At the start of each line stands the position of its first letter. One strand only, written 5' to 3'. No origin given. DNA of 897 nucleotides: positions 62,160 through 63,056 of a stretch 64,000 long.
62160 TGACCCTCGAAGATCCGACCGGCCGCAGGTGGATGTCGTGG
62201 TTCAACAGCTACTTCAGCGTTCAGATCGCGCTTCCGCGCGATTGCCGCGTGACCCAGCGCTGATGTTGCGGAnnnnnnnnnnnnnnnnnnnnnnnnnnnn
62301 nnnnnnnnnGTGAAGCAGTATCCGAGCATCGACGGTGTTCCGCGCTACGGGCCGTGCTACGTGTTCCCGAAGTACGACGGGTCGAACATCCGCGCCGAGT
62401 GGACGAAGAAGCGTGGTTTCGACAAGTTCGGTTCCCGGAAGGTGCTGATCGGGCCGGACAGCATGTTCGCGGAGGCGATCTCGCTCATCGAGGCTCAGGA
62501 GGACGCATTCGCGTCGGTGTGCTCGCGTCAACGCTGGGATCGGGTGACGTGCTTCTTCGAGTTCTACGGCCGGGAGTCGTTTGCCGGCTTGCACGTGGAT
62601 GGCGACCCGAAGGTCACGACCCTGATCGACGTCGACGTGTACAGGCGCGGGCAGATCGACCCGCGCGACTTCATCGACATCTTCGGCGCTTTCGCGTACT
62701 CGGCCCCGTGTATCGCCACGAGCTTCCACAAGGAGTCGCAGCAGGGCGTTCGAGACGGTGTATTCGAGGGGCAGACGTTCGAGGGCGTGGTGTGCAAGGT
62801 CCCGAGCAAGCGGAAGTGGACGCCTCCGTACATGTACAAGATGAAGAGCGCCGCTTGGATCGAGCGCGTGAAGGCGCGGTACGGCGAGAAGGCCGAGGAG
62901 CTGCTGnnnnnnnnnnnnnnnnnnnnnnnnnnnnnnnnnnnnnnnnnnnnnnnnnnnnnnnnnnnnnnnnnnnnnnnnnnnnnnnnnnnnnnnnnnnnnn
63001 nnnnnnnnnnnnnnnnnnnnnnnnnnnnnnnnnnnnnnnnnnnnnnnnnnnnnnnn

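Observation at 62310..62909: Minimal Rnl-type ligase near the translation/RNA module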

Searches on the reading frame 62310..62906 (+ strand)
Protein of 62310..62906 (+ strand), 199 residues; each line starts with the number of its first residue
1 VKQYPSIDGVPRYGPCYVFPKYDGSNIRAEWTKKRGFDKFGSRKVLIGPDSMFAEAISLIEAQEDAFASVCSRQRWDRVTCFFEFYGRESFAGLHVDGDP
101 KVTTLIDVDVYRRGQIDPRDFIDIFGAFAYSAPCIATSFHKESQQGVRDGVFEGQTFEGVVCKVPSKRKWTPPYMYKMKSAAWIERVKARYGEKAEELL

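Call 3: search_protein_families(library=pfam, proteins=[window:62310-62906:+], max_evalue=10)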
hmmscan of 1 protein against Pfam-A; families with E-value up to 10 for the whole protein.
window:62310-62906:+ (199 aa): 0 families

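Call 4: search_protein_families(library=phrogs, proteins=[window:62310-62906:+], max_evalue=1)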
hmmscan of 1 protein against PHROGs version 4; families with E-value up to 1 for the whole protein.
window:62310-62906:+ (199 aa): 1 family
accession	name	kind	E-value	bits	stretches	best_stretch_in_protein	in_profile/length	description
phrog_548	-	DNA, RNA and nucleotide metabolism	3.2e-09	37.4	1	15-191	32-241/341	RNA ligase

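Call 5: search_protein_families(library=ncbifam, proteins=[window:62310-62906:+], max_evalue=10)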
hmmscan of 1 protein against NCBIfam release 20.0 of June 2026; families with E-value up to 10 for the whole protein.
window:62310-62906:+ (199 aa): 0 families

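Call 6: search_solved_structures(query=window:62310-62906:+, max_evalue=10, show_alignments=3)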
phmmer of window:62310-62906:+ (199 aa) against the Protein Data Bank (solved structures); distinct sequences matched with E-value up to 10: 0.

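Call 8: search_dna_similar(query=window:62310-62906:+, collection=phages, mode=protein, max_rows=40, max_evalue=0.001)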
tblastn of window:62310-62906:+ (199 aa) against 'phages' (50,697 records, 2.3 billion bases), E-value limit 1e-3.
Records with a match: 20; places in all: 20; records where one place covers at least 80% of the query: 20.
Best place of each record, by identity: <60% 20.
By first word of the organism name: Prevotella 15; uncultured 4; Xanthomonas 1.
By host as written in the record: Prevotella sp. 15; - 4; Xanthomonas citri 1.
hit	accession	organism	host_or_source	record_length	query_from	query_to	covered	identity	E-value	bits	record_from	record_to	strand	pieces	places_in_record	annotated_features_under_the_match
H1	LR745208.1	uncultured phage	metagenomic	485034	1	199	100%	45.6%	5e-42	155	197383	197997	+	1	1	record has no annotation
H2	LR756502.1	uncultured phage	metagenomic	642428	1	198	99%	39.0%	4e-30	121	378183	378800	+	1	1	record has no annotation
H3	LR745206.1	uncultured phage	metagenomic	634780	1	198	99%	37.4%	3e-25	107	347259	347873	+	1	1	record has no annotation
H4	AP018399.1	Xanthomonas phage XacN1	Xanthomonas citri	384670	1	188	94%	36.3%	3e-29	119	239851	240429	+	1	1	hypothetical protein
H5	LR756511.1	uncultured phage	metagenomic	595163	1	192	96%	32.0%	2e-19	91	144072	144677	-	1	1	record has no annotation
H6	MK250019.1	Prevotella phage Lak-A2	Prevotella sp.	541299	1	199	100%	28.9%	4e-14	76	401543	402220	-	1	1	record has no annotation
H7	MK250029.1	Prevotella phage Lak-C1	Prevotella sp.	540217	1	199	100%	28.9%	4e-14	76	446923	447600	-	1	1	record has no annotation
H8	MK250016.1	Prevotella phage Lak-A1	Prevotella sp.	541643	1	199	100%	28.9%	4e-14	76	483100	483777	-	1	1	record has no annotation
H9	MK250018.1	Prevotella phage Lak-A1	Prevotella sp.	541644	1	199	100%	28.9%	4e-14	76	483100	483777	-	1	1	record has no annotation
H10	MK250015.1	Prevotella phage Lak-A1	Prevotella sp.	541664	1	199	100%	28.9%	4e-14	76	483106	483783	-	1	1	record has no annotation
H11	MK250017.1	Prevotella phage Lak-A1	Prevotella sp.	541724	1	199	100%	28.9%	4e-14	76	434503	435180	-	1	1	record has no annotation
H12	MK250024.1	Prevotella phage Lak-B5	Prevotella sp.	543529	1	191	96%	29.3%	5e-14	75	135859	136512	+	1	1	record has no annotation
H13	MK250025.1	Prevotella phage Lak-B6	Prevotella sp.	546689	1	191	96%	29.3%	5e-14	75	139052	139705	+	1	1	record has no annotation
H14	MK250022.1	Prevotella phage Lak-B3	Prevotella sp.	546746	1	191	96%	29.3%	5e-14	75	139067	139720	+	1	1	record has no annotation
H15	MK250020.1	Prevotella phage Lak-B1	Prevotella sp.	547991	1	191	96%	29.3%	5e-14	75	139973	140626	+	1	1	record has no annotation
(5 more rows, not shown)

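Call 9: find_homologous_proteins(query=window:62310-62906:+, max_evalue=0.001)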
Query window:62310-62906:+ (199 aa): 618 proteins with E <= 0.001 among 662 candidates; the best 120 are listed.
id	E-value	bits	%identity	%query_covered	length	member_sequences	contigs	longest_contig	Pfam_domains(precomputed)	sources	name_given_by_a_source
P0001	4.0e-134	463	100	100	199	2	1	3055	-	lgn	-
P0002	3.8e-101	355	76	100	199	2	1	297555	-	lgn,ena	-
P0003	4.0e-78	280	63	100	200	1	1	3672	-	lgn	-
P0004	1.4e-77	278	63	100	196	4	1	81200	-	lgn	-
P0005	6.5e-71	257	59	100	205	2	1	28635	-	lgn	-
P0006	8.7e-71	256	59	100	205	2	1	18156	-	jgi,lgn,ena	-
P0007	4.8e-70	254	57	100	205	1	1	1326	-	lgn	-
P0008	7.6e-70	253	62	91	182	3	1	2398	-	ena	-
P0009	2.1e-68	248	56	100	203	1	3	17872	-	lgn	-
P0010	8.5e-67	243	55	100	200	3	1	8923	-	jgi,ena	-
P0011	9.4e-67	243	56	100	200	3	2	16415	-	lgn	-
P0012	1.4e-63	233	52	99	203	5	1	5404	-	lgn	-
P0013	5.3e-63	231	52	100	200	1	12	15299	-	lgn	-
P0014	9.0e-61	223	54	100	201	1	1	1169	PF09414.16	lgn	-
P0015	2.4e-59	219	55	100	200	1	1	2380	PF09414.16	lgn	-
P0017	1.6e-56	209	51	100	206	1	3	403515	PF09414.16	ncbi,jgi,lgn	-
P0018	5.1e-54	201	48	100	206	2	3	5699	PF09414.16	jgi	jgi:hypothetical protein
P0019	9.9e-54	200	49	100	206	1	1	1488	PF09414.16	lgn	-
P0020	3.9e-53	198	51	99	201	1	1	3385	PF09414.16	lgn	-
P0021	4.5e-53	198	48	100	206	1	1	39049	PF09414.16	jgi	-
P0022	1.0e-52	197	48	100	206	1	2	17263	PF09414.16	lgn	-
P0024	1.2e-52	197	48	100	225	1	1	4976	PF09414.16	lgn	-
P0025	2.8e-52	196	48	100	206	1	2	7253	PF09414.16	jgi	-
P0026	4.7e-52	195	47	100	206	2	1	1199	PF09414.16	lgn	-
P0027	7.3e-52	194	50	99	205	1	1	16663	PF09414.16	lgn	-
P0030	1.1e-50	190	47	100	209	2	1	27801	PF09414.16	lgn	-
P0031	1.8e-50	190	45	100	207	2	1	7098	PF09414.16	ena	-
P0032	2.1e-50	190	47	98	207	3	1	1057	PF09414.16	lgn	-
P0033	3.1e-50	189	47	100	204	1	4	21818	PF09414.16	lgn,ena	-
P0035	1.0e-49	187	45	100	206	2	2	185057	PF09414.16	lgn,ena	-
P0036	2.2e-49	186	45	98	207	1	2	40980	PF09414.16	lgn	-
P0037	2.6e-49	186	49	100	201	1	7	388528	PF09414.16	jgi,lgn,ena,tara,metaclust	tara:strand:+ start:12745 stop:13350 length:606 start_codon:yes stop_codon:yes gene_type:complete|me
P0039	1.1e-48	184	47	100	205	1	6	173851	PF09414.16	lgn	-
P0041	2.7e-48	183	46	91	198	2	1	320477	PF09414.16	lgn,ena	-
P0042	3.7e-48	182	47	100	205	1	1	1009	PF09414.16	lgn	-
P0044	7.3e-48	181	47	96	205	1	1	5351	PF09414.16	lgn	-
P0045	7.8e-48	181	47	100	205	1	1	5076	PF09414.16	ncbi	-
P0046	9.4e-48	181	48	99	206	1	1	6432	PF09414.16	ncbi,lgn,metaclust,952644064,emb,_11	metaclust:\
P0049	2.7e-47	179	44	99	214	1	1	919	PF09414.16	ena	-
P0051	6.3e-47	178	44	96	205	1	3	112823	PF09414.16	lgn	-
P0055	1.2e-46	177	46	100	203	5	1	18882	PF09414.16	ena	-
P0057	2.1e-46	176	43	98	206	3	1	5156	PF09414.16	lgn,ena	-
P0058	4.0e-46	176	43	98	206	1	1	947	PF09414.16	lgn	-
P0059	4.6e-46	175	45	94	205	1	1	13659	PF09414.16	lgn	-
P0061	5.7e-46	175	48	94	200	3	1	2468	PF09414.16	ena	-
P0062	6.0e-46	175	46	100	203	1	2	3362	PF09414.16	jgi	jgi:hypothetical protein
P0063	7.9e-46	175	46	99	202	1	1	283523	PF09414.16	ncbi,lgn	-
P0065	1.1e-45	174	46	100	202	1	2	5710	PF09414.16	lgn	-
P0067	1.4e-45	174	48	94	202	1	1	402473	PF09414.16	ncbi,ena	-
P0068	1.7e-45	174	46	99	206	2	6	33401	PF09414.16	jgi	jgi:hypothetical protein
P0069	1.9e-45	173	47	99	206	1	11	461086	PF09414.16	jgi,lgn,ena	-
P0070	1.9e-45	173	44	100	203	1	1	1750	PF09414.16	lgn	-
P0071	2.0e-45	173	47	97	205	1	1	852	PF09414.16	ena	-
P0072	2.4e-45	173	44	100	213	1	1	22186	PF09414.16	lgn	-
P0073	3.1e-45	173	44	95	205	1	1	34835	PF09414.16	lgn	-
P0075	3.8e-45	172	45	94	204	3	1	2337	PF09414.16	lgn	-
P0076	7.1e-45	171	45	97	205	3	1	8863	PF09414.16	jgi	jgi:hypothetical protein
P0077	7.8e-45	171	46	99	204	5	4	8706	PF09414.16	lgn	-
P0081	1.1e-44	171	45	100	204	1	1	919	PF09414.16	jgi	jgi:hypothetical protein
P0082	1.7e-44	170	43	96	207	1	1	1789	PF09414.16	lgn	-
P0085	2.4e-44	170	46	88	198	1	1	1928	PF09414.16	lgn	-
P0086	5.2e-44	169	45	99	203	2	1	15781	PF09414.16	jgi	jgi:hypothetical protein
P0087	5.6e-44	169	44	95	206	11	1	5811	PF09414.16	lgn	-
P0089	1.2e-43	167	47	100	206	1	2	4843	PF09414.16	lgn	-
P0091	1.6e-43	167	46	95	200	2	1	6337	PF09414.16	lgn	-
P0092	1.7e-43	167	46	100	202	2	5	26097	PF09414.16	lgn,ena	-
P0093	1.8e-43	167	44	99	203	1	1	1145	PF09414.16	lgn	-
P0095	2.2e-43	167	44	95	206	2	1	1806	PF09414.16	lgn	-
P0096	2.3e-43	167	45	99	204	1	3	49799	PF09414.16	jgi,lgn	jgi:hypothetical protein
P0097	3.2e-43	166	44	99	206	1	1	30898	PF09414.16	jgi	-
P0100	5.2e-43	165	46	95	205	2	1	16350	PF09414.16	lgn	-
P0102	5.9e-43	165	45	100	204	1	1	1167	PF09414.16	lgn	-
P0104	6.2e-43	165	45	95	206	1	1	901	PF09414.16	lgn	-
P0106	8.6e-43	165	45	100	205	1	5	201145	PF09414.16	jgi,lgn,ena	-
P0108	1.1e-42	164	46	95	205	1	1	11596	PF09414.16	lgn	-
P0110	1.2e-42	164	44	98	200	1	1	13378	PF09414.16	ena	-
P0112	1.5e-42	164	45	100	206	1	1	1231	PF09414.16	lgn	-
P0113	1.5e-42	164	44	95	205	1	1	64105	PF09414.16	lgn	-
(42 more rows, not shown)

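Call 12: search_solved_structures(query=A1, max_evalue=10, show_alignments=3)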
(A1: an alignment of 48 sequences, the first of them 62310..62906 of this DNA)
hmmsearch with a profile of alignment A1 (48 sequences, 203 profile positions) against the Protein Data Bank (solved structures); distinct sequences matched with E-value up to 10: 1.
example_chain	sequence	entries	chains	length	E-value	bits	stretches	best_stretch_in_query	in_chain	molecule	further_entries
5d4t_A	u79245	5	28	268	0.077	15.9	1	37-128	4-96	Uncharacterized protein MJ0489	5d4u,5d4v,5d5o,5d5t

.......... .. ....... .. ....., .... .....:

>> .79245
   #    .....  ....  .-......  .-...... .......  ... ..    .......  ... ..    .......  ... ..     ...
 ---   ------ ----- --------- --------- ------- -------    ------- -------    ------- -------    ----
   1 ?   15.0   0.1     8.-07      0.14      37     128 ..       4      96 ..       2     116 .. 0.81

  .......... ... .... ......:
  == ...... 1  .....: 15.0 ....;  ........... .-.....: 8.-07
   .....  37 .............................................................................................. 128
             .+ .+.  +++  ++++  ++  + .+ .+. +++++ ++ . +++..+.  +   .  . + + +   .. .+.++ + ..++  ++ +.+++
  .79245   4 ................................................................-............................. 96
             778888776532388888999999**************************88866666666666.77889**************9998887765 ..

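Call 19: predict_structure(alignment_id=A1)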
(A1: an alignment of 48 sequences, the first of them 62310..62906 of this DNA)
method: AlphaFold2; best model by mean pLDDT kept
length: 199 residues; sequences in the alignment: 48
mean_pLDDT: 95.0   pTM: 0.90
mean pLDDT of the five models: 95.0, 95.0, 94.2, 93.2, 92.2
residues with pLDDT >= 90: 171; 70-90: 28; 50-70: 0; < 50: 0
segments of 3 or more residues with pLDDT < 50: none
pLDDT, mean of each block of 10 residues (from residue 1): 86 97 96 97 88 95 98 98 97 92 98 96 96 98 98 98 93 96 96 87
secondary structure, 60 per line:
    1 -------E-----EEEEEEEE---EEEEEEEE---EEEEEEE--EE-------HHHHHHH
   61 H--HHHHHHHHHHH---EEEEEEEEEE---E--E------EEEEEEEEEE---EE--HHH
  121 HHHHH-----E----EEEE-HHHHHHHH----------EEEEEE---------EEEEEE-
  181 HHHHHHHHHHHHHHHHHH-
elements in order: E14-21 E25-32 E36-42 H54-61 H64-74 E78-87 E101-110 H118-125 E136-139 H141-148 E159-164 E174-179 H181-198

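Call 22: fold_search(model_id=the predicted structure, library=pdb)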
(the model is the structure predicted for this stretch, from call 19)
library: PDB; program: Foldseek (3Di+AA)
matches with E <= 10: 463; with E <= 0.001: 24
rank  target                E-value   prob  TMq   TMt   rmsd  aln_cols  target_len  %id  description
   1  2hvr_A                1.0e-07  1.00  0.64  0.42  12.9       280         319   14  Structure of T4 RNA Ligase 2 with Nicked 5'-Adenylated nucleic acid duplex containing a 3'-deoxyribonucleotide at the  (released 2006-10-17)
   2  2hvr_B                3.1e-07  1.00  0.62  0.41  10.8       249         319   16  Structure of T4 RNA Ligase 2 with Nicked 5'-Adenylated nucleic acid duplex containing a 3'-deoxyribonucleotide at the  (released 2006-10-17)
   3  1s68                  4.4e-07  1.00  0.62  0.54   7.6       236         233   16  Structure and Mechanism of RNA Ligase (released 2004-02-24)
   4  6vt4                  9.6e-07  1.00  0.57  0.37   5.2       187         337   15  Naegleria gruberi RNA ligase R149A mutant apo (released 2020-04-08)
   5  6vt0                  1.2e-06  1.00  0.58  0.37   5.0       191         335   12  Naegleria gruberi RNA ligase K170A mutant apo (released 2020-04-08)
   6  5tt6                  1.5e-06  1.00  0.58  0.33   4.0       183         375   16  T4 RNA Ligase 1 (K99M) (released 2017-03-08)
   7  2hvq                  1.9e-06  1.00  0.63  0.42   9.1       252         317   15  Structure of Adenylated full-length T4 RNA Ligase 2 (released 2006-10-17)
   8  6vt5                  1.9e-06  1.00  0.58  0.37   5.9       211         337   13  Naegleria gruberi RNA ligase R4a K121A mutant apo (released 2020-04-08)
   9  2c5u_A                2.8e-06  1.00  0.58  0.33   4.1       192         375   16  T4 RNA Ligase (Rnl1) Crystal Structure (released 2005-11-04)
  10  6vte                  2.8e-06  1.00  0.57  0.37   5.9       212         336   12  Naegleria gruberi RNA Ligase K170M mutant with AMP and Mn (released 2020-04-08)
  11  9do4                  4.0e-06  1.00  0.58  0.34   4.2       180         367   17  Structure of T4 RNA Ligase 1 bound to ATP and Mg (released 2024-10-02)
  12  6vt1_A                5.4e-06  1.00  0.59  0.37   5.7       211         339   14  Naegleria gruberi RNA ligase D172A mutant apo (released 2020-04-08)
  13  1xdn                  5.8e-06  1.00  0.63  0.49   6.1       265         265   12  High resolution crystal structure of an editosome enzyme from trypanosoma brucei: RNA editing ligase 1 (released 2004-12-07)
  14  5cot                  5.8e-06  1.00  0.57  0.36   5.1       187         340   13  Structure and mechanism of a eukaryal nick-sealing RNA ligase (released 2015-10-28)
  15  6vt8                  6.9e-06  1.00  0.58  0.36   5.0       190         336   12  Naegleria gruberi RNA ligase E312A mutant with AMP and Mn (released 2020-04-08)
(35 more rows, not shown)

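Call 27: find_encoding_contigs(protein=P0002, flank=10000, max_places=2)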
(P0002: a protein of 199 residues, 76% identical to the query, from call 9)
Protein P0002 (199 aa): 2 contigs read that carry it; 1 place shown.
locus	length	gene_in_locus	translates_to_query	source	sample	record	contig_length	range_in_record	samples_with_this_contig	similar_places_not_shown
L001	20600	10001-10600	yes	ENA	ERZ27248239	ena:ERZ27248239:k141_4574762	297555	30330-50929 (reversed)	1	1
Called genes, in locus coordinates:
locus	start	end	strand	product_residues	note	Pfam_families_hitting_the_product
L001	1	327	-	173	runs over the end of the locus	-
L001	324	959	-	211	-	-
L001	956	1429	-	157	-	-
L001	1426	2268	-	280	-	-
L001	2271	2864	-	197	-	PF16473:Rv2179c-like (weak)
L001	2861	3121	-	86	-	-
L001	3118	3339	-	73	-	-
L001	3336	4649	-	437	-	-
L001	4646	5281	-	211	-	-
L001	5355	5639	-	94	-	-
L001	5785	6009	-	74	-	-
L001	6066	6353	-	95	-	-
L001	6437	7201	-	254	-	-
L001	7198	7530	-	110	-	-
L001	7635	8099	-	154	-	-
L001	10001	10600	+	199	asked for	-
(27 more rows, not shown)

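Call 28: find_encoding_contigs(protein=P0017, flank=10000, max_places=2)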
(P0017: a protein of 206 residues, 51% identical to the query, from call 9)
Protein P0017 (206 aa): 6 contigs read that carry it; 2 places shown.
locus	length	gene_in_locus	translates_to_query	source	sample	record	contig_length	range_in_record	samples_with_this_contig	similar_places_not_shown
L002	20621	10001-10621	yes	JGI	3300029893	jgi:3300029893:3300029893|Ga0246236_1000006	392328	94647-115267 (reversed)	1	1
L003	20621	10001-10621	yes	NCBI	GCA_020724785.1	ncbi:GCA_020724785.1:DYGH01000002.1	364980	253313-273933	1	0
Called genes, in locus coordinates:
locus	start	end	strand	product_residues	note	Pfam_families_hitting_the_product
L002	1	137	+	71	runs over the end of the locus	-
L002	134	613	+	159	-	-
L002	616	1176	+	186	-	PF06908:YpsA, PF02481:DNA_processg_A (weak)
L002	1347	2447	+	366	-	PF00092:VWA (weak), PF25106:VWA_4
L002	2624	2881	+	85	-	-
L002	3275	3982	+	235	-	-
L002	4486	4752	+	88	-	-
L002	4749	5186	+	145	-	-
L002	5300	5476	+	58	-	-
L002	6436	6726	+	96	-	-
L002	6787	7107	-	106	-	-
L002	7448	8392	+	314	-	-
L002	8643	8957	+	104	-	-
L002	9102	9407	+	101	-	-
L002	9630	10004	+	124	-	-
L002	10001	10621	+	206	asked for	PF09414:RNA_ligase (weak)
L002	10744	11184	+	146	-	-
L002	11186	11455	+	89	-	-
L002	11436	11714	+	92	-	-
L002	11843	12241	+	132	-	-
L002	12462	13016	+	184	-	PF13532:2OG-FeII_Oxy_2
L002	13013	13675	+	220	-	-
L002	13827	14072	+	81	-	-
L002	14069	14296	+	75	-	-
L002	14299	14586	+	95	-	-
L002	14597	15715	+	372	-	PF01068:DNA_ligase_A_M, PF14743:DNA_ligase_OB_2 (weak)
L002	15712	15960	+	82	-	-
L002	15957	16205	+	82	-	-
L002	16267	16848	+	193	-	-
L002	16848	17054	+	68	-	-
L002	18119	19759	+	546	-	PF05731:TROVE (faint), PF25045:vWA_Ro60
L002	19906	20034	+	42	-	-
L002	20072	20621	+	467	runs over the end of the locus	-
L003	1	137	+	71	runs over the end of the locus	-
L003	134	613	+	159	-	-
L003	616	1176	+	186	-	PF06908:YpsA, PF02481:DNA_processg_A (weak)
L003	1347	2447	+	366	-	PF00092:VWA (weak), PF25106:VWA_4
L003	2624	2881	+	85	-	-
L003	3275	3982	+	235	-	-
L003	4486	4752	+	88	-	-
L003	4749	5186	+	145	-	-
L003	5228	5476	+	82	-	-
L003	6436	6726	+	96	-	-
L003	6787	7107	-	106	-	-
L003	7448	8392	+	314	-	-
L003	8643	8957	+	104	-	-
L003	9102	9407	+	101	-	-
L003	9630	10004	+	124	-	-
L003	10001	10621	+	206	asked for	PF09414:RNA_ligase (weak)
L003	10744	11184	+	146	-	-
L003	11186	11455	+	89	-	-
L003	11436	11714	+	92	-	-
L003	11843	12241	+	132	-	-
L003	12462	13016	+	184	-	PF13532:2OG-FeII_Oxy_2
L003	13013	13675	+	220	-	-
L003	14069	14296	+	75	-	-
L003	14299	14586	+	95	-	-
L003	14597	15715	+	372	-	PF01068:DNA_ligase_A_M, PF14743:DNA_ligase_OB_2 (weak)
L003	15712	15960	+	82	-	-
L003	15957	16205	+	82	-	-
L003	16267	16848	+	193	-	-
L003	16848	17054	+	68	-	-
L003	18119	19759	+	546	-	PF05731:TROVE (faint), PF25045:vWA_Ro60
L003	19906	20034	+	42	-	-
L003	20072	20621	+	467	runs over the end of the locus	-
